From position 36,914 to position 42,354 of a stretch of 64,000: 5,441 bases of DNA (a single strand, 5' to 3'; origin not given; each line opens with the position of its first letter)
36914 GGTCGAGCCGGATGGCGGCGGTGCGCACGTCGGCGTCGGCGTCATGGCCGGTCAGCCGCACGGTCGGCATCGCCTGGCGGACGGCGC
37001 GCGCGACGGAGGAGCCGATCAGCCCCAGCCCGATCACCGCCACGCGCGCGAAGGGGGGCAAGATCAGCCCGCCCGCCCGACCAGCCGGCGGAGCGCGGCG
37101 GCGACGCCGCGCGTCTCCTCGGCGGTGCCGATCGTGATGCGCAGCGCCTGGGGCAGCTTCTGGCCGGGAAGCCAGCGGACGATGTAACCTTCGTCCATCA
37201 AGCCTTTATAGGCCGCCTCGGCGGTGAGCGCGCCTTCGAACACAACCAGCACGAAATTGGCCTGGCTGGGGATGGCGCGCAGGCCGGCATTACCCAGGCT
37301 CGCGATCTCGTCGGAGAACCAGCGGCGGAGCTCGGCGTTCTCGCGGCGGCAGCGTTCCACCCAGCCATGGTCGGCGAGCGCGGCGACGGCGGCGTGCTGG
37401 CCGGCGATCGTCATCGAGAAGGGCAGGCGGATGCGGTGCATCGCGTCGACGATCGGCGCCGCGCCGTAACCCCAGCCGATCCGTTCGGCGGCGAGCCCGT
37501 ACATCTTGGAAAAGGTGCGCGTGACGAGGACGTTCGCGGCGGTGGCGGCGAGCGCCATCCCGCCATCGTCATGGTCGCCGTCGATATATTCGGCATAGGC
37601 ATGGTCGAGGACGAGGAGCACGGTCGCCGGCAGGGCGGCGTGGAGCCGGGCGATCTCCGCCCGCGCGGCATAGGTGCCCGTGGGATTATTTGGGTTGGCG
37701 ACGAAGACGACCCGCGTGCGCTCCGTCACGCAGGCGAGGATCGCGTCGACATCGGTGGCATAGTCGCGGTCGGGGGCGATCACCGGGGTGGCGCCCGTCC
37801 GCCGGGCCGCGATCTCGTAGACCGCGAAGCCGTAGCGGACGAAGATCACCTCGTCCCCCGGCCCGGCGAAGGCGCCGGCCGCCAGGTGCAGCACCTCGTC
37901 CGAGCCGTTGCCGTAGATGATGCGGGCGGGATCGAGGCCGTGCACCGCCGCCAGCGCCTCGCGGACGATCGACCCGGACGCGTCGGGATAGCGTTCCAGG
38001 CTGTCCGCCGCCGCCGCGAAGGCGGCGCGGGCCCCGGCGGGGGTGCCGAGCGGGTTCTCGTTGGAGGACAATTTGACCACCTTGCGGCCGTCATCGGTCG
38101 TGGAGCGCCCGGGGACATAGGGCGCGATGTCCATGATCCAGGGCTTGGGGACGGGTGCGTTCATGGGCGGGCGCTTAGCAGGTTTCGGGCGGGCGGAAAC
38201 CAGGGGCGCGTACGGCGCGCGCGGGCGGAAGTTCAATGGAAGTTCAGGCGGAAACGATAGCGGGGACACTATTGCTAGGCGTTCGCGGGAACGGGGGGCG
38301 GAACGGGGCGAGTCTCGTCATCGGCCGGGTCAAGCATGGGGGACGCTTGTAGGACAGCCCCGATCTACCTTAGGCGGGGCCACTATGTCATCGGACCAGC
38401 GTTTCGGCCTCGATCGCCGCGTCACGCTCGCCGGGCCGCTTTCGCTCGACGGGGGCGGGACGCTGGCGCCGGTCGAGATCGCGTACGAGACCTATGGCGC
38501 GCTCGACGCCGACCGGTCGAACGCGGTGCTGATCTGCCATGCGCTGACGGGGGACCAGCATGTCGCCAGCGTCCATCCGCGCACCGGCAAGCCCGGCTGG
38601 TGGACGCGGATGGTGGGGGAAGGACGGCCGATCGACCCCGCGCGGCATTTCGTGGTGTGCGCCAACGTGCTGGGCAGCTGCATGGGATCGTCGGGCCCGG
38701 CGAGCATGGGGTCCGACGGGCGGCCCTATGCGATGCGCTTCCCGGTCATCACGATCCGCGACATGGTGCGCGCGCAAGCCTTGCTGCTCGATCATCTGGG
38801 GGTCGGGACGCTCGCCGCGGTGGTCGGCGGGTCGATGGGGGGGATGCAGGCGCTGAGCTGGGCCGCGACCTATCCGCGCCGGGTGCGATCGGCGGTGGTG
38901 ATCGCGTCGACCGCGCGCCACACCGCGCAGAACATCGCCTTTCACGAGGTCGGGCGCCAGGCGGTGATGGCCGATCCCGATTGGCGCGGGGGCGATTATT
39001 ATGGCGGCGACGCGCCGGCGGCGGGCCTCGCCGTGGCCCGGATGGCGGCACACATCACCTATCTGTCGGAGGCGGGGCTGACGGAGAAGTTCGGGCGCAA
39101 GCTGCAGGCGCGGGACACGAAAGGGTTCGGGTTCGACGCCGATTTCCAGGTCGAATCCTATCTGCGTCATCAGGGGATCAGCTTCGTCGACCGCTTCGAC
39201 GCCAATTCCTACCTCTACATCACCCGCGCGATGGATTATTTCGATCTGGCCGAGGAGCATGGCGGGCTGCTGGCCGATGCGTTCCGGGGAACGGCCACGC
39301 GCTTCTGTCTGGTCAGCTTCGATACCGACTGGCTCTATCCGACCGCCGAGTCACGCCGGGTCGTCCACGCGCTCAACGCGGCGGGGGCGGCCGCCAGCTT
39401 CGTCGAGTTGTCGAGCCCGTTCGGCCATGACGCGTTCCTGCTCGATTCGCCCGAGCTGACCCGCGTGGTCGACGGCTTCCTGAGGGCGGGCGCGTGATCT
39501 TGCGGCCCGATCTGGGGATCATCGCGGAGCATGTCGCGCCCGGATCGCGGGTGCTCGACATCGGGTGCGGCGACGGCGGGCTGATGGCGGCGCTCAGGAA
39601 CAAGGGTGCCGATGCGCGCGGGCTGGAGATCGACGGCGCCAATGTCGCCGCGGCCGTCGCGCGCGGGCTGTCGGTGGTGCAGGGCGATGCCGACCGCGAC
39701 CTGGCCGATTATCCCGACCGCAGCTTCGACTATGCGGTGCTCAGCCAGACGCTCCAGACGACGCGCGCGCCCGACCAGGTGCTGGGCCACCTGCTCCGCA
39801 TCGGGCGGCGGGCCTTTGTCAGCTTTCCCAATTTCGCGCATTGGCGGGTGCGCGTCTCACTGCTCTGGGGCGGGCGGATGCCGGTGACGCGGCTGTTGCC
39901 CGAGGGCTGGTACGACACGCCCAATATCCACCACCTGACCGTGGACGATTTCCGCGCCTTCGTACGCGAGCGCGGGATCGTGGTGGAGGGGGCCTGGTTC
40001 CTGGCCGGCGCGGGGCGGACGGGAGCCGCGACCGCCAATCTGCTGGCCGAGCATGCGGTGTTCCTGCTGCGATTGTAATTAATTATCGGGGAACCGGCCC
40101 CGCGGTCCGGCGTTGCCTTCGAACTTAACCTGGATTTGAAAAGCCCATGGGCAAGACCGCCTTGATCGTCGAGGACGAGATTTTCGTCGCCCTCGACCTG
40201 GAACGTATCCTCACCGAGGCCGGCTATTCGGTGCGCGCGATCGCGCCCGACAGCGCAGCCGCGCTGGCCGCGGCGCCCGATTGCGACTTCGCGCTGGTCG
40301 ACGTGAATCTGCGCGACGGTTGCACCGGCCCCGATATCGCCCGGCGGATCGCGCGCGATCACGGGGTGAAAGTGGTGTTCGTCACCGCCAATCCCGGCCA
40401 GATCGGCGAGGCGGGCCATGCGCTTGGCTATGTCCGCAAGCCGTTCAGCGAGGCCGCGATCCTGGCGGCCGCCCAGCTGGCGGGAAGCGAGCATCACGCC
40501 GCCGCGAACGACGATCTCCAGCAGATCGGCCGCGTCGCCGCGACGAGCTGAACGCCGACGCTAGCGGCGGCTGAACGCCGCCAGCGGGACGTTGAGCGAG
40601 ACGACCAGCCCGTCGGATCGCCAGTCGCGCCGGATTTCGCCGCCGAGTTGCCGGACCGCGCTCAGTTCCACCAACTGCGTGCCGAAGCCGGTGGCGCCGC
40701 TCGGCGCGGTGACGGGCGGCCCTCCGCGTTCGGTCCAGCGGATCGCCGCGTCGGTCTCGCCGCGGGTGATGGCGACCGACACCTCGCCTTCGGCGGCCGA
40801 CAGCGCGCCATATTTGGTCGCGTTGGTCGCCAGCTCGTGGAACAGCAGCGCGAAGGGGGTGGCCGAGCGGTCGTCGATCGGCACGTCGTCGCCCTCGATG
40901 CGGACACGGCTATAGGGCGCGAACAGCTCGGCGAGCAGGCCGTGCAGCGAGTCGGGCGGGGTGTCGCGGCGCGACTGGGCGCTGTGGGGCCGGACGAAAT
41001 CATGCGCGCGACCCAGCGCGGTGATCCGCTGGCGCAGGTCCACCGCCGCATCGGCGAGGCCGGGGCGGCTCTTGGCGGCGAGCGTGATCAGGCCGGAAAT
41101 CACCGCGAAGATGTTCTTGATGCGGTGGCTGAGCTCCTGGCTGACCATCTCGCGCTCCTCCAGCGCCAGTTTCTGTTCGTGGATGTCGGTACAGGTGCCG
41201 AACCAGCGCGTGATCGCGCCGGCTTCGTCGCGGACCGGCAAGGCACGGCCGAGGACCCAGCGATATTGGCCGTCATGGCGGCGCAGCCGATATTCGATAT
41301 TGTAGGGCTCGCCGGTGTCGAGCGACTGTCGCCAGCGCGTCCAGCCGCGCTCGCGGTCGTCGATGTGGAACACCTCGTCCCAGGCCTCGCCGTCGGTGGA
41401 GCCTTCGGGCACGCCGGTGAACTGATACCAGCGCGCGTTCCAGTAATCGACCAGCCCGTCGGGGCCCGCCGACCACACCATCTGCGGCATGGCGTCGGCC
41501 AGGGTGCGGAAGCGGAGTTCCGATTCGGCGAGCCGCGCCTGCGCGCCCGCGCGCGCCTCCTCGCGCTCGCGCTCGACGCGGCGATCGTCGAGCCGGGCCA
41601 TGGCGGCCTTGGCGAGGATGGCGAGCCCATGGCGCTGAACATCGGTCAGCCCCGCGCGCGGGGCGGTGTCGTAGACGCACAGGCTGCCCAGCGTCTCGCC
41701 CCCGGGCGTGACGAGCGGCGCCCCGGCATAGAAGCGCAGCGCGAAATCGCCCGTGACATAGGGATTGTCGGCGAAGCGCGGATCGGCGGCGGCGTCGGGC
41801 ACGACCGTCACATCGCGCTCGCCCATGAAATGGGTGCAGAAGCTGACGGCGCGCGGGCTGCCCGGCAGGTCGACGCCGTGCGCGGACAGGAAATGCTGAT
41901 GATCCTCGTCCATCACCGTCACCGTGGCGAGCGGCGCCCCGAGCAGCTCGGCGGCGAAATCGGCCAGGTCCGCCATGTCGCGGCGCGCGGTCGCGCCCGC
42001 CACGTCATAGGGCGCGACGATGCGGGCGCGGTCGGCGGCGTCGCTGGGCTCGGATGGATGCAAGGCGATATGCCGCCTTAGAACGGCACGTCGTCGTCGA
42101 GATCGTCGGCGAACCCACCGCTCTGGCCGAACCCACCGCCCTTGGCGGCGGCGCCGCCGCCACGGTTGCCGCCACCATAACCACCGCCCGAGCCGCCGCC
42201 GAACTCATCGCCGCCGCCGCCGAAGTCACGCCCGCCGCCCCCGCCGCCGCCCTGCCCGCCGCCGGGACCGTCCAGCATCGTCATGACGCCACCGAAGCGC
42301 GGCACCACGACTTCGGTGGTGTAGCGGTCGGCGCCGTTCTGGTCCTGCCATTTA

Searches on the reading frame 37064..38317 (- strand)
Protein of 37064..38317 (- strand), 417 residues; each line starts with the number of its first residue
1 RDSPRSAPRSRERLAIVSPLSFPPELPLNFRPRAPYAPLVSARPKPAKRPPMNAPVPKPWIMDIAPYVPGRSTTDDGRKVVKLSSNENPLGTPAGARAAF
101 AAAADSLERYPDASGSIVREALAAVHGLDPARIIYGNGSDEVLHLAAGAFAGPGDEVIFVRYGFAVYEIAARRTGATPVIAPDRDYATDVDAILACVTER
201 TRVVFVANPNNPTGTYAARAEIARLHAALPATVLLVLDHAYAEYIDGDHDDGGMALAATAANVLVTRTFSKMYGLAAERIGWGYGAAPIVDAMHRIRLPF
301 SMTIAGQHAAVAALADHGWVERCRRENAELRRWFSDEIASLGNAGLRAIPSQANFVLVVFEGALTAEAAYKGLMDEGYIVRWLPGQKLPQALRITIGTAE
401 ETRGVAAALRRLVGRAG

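Call 40: search_protein_families(library=pfam, proteins=[window:37064-38317:-], max_evalue=0.00001)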
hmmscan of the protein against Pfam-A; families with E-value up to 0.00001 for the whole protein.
window:37064-38317:- (417 aa): 3 families
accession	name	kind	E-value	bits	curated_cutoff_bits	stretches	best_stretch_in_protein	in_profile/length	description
PF00155.27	Aminotran_1_2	-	2.1e-55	188.8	19.7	1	79-408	2-360/361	Aminotransferase class I and II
PF00266.25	Aminotran_5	-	6.6e-06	25.8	21.5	0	118-240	48-177/371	Aminotransferase class-V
PF01041.23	DegT_DnrJ_EryC1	-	6.7e-06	26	19.8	1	133-208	43-120/360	DegT/DnrJ/EryC1/StrS aminotransferase family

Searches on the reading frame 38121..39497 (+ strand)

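Call 40: search_protein_families(library=pfam, proteins=[window:38121-39497:+], max_evalue=0.00001)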
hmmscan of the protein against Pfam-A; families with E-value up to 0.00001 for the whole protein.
window:38121-39497:+ (458 aa): 1 family
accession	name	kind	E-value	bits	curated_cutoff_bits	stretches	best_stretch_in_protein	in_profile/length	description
PF00561.26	Abhydrolase_1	-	4.8e-23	82.5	25.8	1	134-440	1-242/245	alpha/beta hydrolase fold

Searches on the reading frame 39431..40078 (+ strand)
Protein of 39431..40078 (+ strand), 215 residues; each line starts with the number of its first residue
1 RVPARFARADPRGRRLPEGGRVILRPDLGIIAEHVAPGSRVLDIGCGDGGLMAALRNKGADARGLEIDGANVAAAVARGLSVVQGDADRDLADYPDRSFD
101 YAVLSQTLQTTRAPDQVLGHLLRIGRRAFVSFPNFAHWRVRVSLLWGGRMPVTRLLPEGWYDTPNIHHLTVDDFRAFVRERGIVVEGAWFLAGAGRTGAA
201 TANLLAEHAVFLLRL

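Call 40: search_protein_families(library=pfam, proteins=[window:39431-40078:+], max_evalue=0.00001)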
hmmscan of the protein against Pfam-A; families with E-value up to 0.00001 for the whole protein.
window:39431-40078:+ (215 aa): 6 families
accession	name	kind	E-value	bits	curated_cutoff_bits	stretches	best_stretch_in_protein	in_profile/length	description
PF07021.18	MetW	-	2.6e-70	236.5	21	1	25-213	1-193/193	Methionine biosynthesis protein MetW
PF13489.12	Methyltransf_23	-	7.7e-12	45.7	27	1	37-178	22-154/164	Methyltransferase domain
PF08241.18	Methyltransf_11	-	7.5e-11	43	21.2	1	42-124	1-86/95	Methyltransferase domain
PF13649.12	Methyltransf_25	-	1.4e-09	39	27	1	41-123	1-91/97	Methyltransferase domain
PF13847.12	Methyltransf_31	-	8.8e-08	32.4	27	1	38-124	4-100/145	Methyltransferase domain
PF08242.18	Methyltransf_12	-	1.3e-07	32.7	30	1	42-123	1-90/98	Methyltransferase domain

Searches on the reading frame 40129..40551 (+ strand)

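Call 40: search_protein_families(library=pfam, proteins=[window:40129-40551:+], max_evalue=0.00001)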
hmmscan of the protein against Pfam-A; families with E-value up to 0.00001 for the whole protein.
window:40129-40551:+ (140 aa): 1 family
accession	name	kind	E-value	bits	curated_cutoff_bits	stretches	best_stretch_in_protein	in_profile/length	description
PF00072.30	Response_reg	-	8.6e-12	45.6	30.2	1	12-115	2-110/111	Response regulator receiver domain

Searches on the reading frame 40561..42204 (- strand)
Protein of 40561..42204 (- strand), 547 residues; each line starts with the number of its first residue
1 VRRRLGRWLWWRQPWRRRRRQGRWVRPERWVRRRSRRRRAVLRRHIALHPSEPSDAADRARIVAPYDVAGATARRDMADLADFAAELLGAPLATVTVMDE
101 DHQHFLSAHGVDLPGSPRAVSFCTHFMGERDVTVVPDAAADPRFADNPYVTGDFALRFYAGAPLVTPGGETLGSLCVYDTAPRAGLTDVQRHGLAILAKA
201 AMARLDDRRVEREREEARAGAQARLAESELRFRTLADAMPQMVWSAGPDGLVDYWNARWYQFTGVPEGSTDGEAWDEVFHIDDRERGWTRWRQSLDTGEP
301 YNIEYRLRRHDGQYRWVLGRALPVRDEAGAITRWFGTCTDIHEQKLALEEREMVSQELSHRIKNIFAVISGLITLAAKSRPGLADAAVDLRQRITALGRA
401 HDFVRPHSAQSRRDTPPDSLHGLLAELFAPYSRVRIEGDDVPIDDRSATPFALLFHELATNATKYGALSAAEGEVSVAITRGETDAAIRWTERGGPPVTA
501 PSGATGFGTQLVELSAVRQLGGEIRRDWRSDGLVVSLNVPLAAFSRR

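Call 40: search_protein_families(library=pfam, proteins=[window:40561-42204:-], max_evalue=0.00001)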
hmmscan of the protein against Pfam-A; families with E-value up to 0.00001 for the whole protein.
window:40561-42204:- (547 aa): 7 families
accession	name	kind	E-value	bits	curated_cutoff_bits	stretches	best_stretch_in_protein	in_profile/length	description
PF08447.18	PAS_3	-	6.7e-20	71.6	25.6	1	254-337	3-88/89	PAS fold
PF08448.16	PAS_4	-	2.2e-12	47.6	23.1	1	237-345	2-109/110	PAS fold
PF01590.32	GAF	-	2.4e-11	44.8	22.4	1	81-202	10-130/133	GAF domain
PF07536.20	HWE_HK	-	4.8e-11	43.7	22.8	1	357-439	1-82/83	HWE histidine kinase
PF00989.32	PAS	-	2.4e-09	37.6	22.6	1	231-341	2-113/113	PAS fold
PF13426.13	PAS_9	-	3.9e-09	37.2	27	1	242-343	3-103/103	PAS domain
PF13188.13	PAS_8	-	1.9e-06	28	21.8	1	231-286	2-54/65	PAS domain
